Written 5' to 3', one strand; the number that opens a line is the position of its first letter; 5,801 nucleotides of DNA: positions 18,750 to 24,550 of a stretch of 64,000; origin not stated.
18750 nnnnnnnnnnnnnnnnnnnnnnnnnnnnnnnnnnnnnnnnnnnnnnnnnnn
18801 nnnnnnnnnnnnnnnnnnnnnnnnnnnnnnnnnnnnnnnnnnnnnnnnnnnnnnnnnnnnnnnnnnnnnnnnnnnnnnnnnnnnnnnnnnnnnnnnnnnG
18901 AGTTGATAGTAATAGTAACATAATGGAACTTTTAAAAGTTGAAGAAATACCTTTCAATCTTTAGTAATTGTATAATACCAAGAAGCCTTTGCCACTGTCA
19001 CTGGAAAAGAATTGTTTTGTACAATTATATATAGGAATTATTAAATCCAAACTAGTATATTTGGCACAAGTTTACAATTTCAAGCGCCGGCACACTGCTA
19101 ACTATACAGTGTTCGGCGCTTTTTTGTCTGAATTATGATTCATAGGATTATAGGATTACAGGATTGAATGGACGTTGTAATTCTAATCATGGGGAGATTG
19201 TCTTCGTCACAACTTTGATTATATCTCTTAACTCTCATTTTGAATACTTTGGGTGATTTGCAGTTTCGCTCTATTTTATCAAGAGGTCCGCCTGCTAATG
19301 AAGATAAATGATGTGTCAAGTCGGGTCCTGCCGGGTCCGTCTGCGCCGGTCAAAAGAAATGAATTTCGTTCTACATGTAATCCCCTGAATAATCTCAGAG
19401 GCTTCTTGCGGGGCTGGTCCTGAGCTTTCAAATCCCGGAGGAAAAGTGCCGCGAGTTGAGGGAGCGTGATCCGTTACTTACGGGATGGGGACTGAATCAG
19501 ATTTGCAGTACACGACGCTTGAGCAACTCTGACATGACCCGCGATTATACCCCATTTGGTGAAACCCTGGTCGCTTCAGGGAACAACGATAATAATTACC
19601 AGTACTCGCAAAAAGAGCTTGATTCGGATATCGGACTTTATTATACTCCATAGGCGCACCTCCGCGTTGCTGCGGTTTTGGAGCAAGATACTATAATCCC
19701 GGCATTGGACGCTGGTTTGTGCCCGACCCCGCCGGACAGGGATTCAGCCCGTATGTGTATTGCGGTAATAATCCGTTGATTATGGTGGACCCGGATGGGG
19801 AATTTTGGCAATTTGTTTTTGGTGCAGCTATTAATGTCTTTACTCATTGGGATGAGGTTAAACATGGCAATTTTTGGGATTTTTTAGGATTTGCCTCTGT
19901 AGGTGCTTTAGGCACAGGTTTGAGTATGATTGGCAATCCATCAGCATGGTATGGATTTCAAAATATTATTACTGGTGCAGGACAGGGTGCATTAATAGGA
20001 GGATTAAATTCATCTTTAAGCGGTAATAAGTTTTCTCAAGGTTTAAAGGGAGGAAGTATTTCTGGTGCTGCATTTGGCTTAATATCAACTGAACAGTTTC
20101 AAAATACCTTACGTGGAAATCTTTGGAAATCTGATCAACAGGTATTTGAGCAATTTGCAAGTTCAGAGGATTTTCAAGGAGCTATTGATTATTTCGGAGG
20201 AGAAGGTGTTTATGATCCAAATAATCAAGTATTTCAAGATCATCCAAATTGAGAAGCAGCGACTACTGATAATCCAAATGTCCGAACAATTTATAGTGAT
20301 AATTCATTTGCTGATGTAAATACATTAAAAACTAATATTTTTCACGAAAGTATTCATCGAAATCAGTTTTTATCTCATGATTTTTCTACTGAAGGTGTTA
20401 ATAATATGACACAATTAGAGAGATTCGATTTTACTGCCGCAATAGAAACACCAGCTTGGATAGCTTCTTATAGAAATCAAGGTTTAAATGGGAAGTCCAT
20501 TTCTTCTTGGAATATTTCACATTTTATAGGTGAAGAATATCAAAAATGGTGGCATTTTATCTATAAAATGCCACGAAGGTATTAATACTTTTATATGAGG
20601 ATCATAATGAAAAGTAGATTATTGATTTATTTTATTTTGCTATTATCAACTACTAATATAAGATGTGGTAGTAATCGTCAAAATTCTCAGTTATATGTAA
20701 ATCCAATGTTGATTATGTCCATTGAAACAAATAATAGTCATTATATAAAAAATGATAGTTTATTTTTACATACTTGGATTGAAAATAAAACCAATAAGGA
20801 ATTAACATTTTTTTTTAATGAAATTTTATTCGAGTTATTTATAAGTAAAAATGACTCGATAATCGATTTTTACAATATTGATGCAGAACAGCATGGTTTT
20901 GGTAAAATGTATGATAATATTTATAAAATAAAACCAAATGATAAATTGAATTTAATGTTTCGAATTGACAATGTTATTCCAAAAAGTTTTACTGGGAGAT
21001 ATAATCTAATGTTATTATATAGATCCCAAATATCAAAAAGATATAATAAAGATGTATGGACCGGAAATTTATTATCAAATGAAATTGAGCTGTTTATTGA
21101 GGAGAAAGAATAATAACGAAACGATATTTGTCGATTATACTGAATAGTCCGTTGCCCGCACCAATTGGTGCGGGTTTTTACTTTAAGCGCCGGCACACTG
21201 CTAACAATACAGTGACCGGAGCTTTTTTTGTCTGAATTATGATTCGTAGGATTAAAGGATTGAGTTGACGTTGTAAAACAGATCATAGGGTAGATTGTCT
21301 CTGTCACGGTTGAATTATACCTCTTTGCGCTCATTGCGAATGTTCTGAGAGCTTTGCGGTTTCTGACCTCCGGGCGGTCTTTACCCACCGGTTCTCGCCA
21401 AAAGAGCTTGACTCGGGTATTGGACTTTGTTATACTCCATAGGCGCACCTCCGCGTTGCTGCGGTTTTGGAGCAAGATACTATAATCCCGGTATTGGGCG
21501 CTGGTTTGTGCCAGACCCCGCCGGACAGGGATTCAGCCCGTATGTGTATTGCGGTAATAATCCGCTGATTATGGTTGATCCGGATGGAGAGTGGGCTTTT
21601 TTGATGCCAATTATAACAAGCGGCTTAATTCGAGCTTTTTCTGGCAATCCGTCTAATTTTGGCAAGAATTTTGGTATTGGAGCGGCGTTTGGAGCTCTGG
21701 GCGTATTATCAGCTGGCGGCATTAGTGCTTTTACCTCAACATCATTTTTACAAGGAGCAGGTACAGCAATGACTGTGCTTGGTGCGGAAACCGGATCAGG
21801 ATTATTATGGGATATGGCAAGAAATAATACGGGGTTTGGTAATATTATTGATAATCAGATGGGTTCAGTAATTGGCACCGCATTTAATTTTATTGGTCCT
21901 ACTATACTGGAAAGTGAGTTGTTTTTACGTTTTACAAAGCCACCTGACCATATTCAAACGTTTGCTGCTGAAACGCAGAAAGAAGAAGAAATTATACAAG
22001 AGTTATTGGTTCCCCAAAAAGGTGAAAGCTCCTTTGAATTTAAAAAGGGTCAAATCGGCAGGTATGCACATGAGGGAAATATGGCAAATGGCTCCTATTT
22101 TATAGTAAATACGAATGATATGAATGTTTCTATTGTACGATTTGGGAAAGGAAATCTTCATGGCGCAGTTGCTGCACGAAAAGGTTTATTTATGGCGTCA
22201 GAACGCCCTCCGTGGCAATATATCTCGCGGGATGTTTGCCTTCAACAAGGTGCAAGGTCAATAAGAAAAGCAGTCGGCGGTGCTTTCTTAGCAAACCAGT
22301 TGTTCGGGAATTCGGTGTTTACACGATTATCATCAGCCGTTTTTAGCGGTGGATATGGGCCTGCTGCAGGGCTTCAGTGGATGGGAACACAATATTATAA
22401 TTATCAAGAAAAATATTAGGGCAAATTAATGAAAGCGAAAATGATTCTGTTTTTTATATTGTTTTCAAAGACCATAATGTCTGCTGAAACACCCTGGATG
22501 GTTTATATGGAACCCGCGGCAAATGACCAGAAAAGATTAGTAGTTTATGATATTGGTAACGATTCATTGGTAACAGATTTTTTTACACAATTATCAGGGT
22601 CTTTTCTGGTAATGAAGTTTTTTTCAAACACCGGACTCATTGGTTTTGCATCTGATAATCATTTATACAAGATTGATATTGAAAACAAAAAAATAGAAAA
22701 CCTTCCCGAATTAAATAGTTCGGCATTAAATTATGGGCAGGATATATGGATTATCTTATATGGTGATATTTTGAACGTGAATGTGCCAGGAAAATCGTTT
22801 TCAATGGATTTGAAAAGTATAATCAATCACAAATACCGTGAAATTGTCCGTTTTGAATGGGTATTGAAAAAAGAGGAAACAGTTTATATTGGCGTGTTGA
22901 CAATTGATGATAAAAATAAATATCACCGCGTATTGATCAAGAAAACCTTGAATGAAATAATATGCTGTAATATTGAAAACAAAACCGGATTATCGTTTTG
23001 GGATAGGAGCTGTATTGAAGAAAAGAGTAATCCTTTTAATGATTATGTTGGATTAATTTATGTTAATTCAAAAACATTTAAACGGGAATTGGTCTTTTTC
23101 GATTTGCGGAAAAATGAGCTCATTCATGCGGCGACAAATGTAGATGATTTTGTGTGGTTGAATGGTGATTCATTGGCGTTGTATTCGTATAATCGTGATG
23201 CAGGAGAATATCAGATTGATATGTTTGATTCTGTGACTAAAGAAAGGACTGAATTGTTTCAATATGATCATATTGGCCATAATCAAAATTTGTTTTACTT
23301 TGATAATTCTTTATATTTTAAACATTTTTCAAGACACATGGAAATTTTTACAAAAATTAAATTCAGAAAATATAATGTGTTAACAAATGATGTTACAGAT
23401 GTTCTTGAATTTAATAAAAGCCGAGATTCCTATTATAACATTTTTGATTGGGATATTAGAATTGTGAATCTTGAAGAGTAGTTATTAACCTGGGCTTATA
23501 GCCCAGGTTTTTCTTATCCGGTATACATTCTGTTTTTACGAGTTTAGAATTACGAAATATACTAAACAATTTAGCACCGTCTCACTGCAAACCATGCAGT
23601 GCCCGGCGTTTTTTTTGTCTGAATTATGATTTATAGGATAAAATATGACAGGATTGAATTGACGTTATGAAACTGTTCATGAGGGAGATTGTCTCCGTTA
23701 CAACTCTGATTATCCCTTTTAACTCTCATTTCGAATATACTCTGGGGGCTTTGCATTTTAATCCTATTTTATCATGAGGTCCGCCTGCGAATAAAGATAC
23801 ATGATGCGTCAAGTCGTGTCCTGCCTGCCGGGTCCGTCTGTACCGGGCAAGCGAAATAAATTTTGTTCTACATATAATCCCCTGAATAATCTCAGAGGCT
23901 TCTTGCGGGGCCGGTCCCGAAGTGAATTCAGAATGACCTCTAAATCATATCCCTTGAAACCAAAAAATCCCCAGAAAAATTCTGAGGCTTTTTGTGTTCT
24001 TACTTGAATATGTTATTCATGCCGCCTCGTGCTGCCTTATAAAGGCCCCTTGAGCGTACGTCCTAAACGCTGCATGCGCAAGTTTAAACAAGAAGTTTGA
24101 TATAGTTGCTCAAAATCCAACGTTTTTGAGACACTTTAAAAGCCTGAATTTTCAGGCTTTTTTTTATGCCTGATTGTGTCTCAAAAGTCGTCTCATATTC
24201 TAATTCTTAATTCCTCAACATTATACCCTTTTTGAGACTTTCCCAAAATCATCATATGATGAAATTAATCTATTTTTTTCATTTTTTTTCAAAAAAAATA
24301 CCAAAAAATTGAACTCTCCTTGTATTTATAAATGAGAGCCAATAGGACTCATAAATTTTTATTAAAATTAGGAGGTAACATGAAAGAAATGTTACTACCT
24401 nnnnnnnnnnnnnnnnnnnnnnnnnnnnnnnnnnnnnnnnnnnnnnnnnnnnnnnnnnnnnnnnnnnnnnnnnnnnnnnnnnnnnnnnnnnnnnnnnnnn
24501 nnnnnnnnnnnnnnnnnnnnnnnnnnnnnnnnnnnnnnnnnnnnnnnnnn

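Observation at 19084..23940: Tandem orphan RHS C-terminal toxin-immunity cassettes with a three-copy junction repeat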

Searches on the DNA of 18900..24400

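Call 45: search_rna_families(source=window, start=18900, end=24400, threshold=evalue, max_evalue=1)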
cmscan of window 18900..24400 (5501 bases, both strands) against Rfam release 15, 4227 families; matches with E-value up to 1: 2.
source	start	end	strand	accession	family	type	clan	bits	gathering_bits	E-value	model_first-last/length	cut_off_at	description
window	23437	23514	+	RF01733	atoC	Cis-reg;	-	23.6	50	0.77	1-93/93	no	atoC RNA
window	20989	21181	-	RF02422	Bp1_738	Gene; sRNA;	-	20.6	45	0.47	1-208/208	no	Burkholderia sRNA Bp1_Cand738_SIPHT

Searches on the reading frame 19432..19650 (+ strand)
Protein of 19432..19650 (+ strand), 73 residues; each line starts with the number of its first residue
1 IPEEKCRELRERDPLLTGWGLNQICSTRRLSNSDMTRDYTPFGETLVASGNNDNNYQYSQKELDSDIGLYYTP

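Call 12: search_protein_families(library=pfam, max_evalue=0.01, proteins=[window:19432-19650:+])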
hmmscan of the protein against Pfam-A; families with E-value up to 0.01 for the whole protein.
seq(73 aa): 0 families

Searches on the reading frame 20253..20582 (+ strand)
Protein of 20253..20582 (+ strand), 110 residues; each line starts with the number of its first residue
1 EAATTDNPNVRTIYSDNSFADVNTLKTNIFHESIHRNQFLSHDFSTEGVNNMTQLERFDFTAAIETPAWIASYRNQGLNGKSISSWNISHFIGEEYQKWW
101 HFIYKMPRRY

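Call 92: predict_structure(protein=window:20253-20582:+)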
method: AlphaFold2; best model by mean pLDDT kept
length: 110 residues; sequences in the alignment: 1
mean_pLDDT: 40.1   pTM: 0.27
mean pLDDT of the five models: 40.1, 39.8, 36.6, 36.3, 35.4
residues with pLDDT >= 90: 0; 70-90: 0; 50-70: 8; < 50: 102
segments of 3 or more residues with pLDDT < 50: 1-93, 102-110
pLDDT, mean of each block of 10 residues (from residue 1): 34 33 41 35 40 44 44 40 39 51 42
secondary structure, 60 per line:
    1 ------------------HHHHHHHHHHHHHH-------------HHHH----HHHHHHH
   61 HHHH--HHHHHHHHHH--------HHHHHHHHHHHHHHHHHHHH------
elements in order: H19-32 H46-49 H54-64 H67-76 H85-104

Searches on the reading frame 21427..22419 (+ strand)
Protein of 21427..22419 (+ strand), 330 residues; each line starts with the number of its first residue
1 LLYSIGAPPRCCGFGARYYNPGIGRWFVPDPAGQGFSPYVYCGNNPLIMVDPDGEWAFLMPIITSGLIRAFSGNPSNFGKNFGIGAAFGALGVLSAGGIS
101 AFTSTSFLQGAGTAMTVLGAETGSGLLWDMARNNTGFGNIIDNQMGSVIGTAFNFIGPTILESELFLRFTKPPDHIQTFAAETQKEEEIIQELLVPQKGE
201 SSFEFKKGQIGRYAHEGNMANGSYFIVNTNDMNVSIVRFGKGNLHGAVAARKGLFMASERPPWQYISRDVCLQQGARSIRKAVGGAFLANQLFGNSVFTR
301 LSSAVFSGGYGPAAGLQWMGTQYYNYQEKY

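Call 12: search_protein_families(library=pfam, max_evalue=0.01, proteins=[window:21469-22416:+])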
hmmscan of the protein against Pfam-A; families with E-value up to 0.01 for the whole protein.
seq(316 aa): 0 families

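Call 13: search_protein_families(library=ncbifam, max_evalue=0.1, proteins=[window:21469-22416:+])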
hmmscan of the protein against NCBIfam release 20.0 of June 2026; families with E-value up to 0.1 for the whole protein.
seq(316 aa): 2 families
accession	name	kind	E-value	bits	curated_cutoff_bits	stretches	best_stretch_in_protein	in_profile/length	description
TIGR03696.1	Rhs_assc_core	domain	1.9e-12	47.5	32.5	1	1-40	34-75/76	RHS repeat-associated core domain-containing protein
NF004811.0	PRK06158.1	subfamily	0.089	11.8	421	0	192-238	298-344/384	acetyl-CoA acetyltransferase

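Call 20: find_homologous_proteins(query=window:21427-22419:+, max_evalue=0.001)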
Query window:21427-22419:+ (330 aa): 31 proteins with E <= 0.001 among 7841 candidates.
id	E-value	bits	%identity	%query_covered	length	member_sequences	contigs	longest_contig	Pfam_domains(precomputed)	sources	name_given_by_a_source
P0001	3.5e-191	653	100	88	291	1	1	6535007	-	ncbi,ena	-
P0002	1.0e-76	276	48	96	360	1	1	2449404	-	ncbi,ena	-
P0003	8.3e-16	76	65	18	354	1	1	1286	-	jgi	jgi:RHS repeat-associated protein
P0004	4.5e-15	74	64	18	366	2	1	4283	-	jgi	-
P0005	6.2e-14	70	48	34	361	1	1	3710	-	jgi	jgi:RHS repeat-associated protein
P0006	2.0e-13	68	80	12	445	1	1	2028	PF15711.11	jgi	jgi:RHS repeat-associated protein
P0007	3.3e-13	68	83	12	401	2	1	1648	-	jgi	jgi:RHS repeat-associated protein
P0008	1.0e-12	66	61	14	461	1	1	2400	-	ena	-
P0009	3.9e-12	64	43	21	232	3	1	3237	PF25023.2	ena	-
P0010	5.0e-12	64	39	44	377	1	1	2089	PF25023.2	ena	-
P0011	3.6e-11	61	58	16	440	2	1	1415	PF25023.2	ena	-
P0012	3.6e-11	61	44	30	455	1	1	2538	-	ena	-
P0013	1.3e-10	59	59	17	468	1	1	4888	PF01551.30,PF25023.2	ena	-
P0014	1.5e-10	59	43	21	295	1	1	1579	-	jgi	jgi:hypothetical protein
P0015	6.0e-10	57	37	35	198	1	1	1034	PF25023.2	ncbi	-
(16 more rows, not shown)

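Call 21: find_encoding_contigs(protein=P0001, flank=10000)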
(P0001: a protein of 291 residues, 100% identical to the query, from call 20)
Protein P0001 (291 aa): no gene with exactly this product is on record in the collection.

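Call 22: find_encoding_contigs(protein=P0002, flank=10000)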
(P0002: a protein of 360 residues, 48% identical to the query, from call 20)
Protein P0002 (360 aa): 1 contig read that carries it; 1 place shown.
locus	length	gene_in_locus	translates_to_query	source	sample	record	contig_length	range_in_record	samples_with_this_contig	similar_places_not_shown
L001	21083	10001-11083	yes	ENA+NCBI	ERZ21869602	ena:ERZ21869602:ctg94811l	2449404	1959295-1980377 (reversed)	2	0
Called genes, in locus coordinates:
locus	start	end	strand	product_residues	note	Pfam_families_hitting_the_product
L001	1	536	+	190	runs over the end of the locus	PF07638:Sigma70_ECF, PF04542:Sigma70_r2, PF08281:Sigma70_r4_2, PF04545:Sigma70_r4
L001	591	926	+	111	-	-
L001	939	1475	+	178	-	PF13801:Metal_resist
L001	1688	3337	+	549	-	PF14269:Arylsulfotran_2 (faint), PF05935:Arylsulfotrans, PF18962:Por_Secre_tail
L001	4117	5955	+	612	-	PF07603:Lcl_C, PF18962:Por_Secre_tail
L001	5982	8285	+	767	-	PF08757:CotH, PF00932:LTD, PF18962:Por_Secre_tail (weak)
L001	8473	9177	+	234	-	PF09535:Gmx_para_CXXCG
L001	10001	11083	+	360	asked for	-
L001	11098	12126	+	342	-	-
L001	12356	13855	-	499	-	PF00884:Sulfatase, PF01663:Phosphodiest (faint), PF16347:SGSH_C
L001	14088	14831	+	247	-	-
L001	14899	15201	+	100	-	PF01527:HTH_Tnp_1, PF13542:HTH_Tnp_ISL3 (weak), PF13384:HTH_23 (faint), PF13518:HTH_28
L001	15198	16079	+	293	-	PF13276:HTH_21, PF00665:rve, PF13610:DDE_Tnp_IS240 (weak), PF13683:rve_3, PF13333:rve_2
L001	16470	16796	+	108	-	-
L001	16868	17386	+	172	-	-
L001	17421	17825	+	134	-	-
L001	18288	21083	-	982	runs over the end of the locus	PF17678:Glyco_hydro_92N, PF07971:Glyco_hydro_92, PF13290:CHB_HEX_C_1, PF13287:Fn3_assoc, PF07691:PA14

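Call 89: search_protein_families(library=pfam, max_evalue=0.01, proteins=[L001:14088-14831:+, L001:17421-17825:+, L001:11098-12126:+, L001:16718-17386:+])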
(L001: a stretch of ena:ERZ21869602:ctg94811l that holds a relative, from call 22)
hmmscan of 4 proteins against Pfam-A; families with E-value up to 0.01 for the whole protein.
L001:14088-14831:+ (247 aa): 0 families

L001:17421-17825:+ (134 aa): 0 families

L001:11098-12126:+ (342 aa): 0 families

L001:16718-17386:+ (222 aa): 0 families

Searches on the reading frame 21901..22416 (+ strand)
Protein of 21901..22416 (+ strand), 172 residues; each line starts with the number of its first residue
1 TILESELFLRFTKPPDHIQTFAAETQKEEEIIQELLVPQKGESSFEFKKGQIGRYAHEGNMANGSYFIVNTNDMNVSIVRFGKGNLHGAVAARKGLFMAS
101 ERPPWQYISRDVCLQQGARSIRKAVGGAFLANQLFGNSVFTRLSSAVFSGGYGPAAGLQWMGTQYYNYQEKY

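Call 56: search_protein_families(library=pfam, max_evalue=5, proteins=[window:21904-22416:+])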
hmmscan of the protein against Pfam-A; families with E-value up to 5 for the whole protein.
seq(171 aa): 0 families

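Call 58: search_solved_structures(query=window:21904-22416:+, max_evalue=10)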
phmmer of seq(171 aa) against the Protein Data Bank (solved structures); distinct sequences matched with E-value up to 10: 1.
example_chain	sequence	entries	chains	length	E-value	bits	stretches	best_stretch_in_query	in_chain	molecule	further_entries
1xd5_A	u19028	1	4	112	2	11.5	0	46-78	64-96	antifungal protein GAFP-1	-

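Call 63: predict_structure(alignment_id=A2)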
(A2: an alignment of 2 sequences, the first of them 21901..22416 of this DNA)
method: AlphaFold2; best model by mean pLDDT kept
length: 172 residues; sequences in the alignment: 2
mean_pLDDT: 31.4   pTM: 0.18
mean pLDDT of the five models: 31.4, 30.9, 30.6, 29.7, 28.9
residues with pLDDT >= 90: 0; 70-90: 0; 50-70: 0; < 50: 172
segments of 3 or more residues with pLDDT < 50: 1-172
pLDDT, mean of each block of 10 residues (from residue 1): 28 29 31 39 36 36 35 36 31 33 29 29 29 28 25 30 29 33
secondary structure, 60 per line:
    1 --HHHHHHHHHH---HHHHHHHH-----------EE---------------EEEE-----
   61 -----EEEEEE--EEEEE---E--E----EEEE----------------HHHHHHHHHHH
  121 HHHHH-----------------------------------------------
elements in order: H3-12 H16-23 E52-55 E66-71 E74-78 E90-93 H110-125

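Call 91: search_protein_representatives(protein=window:21901-22416:+)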
Query: 172 residues. Proteins with E-value up to 0.001 (for the whole library): 2; up to 1e-10: 2; up to 1e-30: 1. The best 2 are listed.
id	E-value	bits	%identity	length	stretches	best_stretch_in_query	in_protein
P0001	1.4e-110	382.9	100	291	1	1-172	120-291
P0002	6.1e-26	107.5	44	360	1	2-172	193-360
